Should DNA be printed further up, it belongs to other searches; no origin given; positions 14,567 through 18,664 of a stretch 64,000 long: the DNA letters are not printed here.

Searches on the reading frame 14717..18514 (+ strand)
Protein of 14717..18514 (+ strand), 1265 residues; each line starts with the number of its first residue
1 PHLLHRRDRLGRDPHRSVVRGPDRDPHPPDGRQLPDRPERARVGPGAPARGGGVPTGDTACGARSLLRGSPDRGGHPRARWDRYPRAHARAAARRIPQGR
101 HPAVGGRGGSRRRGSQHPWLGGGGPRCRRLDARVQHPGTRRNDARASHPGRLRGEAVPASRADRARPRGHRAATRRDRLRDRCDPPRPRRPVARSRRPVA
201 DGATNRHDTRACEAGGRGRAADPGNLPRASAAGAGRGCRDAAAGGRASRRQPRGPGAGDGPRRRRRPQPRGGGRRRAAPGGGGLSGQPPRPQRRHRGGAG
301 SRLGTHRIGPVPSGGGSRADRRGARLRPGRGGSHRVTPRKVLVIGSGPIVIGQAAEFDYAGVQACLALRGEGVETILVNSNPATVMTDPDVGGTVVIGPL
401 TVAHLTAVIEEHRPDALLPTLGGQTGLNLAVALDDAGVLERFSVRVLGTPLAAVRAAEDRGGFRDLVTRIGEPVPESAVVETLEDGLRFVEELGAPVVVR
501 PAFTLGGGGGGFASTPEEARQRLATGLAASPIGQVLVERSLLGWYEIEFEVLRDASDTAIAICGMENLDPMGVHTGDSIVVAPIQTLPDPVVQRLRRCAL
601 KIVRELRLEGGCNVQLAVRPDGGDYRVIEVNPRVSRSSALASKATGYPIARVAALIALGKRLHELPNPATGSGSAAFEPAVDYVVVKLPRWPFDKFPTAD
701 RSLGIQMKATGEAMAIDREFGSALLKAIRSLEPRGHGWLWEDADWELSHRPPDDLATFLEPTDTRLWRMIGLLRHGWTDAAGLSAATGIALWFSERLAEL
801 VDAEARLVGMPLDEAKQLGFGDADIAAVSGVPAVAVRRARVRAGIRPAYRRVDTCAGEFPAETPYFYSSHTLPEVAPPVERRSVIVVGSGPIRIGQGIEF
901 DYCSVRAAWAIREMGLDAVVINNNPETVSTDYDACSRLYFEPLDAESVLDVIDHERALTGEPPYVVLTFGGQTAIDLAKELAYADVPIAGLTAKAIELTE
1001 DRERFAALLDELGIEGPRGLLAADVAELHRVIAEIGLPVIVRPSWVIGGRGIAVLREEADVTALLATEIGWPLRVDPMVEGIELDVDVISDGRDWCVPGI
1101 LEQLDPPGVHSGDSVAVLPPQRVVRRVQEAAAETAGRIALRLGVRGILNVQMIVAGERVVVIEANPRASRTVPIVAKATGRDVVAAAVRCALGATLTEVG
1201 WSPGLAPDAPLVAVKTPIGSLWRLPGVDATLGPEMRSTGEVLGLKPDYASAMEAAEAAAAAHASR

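Call 9: search_protein_families(library=pfam, proteins=[window:14717-18514:+], max_evalue=0.0001)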
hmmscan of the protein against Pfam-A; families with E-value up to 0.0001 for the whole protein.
window:14717-18514:+ (1265 aa): 8 families
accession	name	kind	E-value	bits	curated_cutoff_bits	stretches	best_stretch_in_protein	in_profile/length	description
PF02786.22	CPSase_L_D2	-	6.9e-90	300.6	19.8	2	459-664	1-210/211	Carbamoyl-phosphate synthase L chain, ATP binding domain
PF25596.1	CPSase_L_D1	-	8.7e-84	277.6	27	2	339-455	3-117/118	Carbamoyl phosphate synthase preATP-grasp domain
PF02222.28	ATP-grasp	-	2.2e-14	54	27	1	1008-1168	2-163/179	ATP-grasp domain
PF15632.11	ATPgrasp_Ter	-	1.4e-09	38.3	29.1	0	1128-1194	46-111/131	ATP-grasp in the biosynthetic pathway with Ter operon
PF02787.25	CPSase_L_D3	-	4.6e-09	36.6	26.6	1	760-828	5-79/80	Carbamoyl-phosphate synthetase large chain, oligomerisation domain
PF02655.19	ATP-grasp_3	-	9.7e-09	35.9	23.2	1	1034-1168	29-157/160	ATP-grasp domain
PF07478.18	Dala_Dala_lig_C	-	7e-05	22.9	24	0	488-632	30-174/204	D-ala D-ala ligase C-terminus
PF01071.24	GARS_A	-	9.1e-05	22.8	27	0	464-596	7-147/194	Phosphoribosylglycinamide synthetase, ATP-grasp (A) domain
